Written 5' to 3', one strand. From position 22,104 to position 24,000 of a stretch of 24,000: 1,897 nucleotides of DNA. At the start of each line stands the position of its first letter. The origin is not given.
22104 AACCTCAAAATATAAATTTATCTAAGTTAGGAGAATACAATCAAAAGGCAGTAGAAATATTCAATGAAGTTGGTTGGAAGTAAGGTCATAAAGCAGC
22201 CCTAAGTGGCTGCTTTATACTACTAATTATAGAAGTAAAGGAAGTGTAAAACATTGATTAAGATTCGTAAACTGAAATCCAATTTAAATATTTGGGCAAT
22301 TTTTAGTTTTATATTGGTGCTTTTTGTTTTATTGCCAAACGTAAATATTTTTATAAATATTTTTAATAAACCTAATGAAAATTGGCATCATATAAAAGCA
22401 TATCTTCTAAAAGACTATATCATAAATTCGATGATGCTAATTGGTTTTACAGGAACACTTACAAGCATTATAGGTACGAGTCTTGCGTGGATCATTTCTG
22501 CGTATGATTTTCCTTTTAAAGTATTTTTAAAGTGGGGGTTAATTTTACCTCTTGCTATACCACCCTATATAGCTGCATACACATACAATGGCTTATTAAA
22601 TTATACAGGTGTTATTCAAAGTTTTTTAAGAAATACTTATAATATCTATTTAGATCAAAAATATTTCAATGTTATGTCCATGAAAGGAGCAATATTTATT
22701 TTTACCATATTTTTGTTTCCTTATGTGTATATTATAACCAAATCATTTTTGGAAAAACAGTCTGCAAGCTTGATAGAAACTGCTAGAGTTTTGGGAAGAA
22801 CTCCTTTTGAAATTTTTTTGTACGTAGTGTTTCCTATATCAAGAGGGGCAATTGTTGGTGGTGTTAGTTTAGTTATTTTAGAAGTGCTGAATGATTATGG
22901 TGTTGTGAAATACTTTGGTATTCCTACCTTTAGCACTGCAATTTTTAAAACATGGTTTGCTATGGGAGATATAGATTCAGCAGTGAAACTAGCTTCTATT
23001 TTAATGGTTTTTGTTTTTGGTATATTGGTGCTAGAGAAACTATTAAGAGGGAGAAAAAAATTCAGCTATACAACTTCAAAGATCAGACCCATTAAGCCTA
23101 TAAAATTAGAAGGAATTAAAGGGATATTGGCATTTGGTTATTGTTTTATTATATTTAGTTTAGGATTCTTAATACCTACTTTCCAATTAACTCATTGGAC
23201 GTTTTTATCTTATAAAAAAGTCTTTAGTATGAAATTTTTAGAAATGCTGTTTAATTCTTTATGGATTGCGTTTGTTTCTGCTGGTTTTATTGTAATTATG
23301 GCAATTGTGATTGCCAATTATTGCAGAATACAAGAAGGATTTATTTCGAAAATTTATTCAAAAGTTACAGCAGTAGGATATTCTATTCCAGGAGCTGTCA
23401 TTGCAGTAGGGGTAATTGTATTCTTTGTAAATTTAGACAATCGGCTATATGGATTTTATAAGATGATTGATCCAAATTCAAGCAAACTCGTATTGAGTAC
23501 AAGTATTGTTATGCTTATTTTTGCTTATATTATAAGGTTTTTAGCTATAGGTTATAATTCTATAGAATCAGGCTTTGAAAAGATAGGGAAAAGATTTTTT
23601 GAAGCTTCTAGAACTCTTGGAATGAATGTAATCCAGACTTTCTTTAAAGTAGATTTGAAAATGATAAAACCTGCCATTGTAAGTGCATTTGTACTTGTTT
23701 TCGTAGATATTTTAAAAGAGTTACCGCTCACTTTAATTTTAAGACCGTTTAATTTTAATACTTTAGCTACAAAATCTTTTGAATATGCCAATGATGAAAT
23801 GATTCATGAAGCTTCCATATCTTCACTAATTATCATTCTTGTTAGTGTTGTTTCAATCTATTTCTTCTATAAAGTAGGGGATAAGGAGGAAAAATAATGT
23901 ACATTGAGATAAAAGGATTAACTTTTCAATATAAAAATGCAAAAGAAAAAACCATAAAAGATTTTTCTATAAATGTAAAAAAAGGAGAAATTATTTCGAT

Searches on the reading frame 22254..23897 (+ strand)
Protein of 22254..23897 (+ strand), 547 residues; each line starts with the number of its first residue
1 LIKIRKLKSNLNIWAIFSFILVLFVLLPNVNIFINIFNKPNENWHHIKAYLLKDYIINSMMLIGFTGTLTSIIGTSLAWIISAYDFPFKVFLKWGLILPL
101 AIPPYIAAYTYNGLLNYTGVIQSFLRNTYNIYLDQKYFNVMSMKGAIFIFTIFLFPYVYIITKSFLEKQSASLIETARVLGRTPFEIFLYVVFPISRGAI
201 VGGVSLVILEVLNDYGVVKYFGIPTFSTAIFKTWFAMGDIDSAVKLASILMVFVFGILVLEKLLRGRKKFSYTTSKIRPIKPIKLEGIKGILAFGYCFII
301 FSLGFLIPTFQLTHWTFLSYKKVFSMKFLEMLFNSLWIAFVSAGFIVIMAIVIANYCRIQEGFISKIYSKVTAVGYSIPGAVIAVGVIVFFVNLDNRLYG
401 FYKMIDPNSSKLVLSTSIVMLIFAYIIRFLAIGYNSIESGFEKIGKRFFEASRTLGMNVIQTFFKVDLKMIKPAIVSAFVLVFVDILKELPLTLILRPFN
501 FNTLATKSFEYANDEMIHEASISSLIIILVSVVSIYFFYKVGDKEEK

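Call 96: find_encoding_contigs(protein=window:22254-23897:+, flank=10000, max_places=1)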
Protein window:22254-23897:+ (547 aa): no gene with exactly this product is on record in the collection.
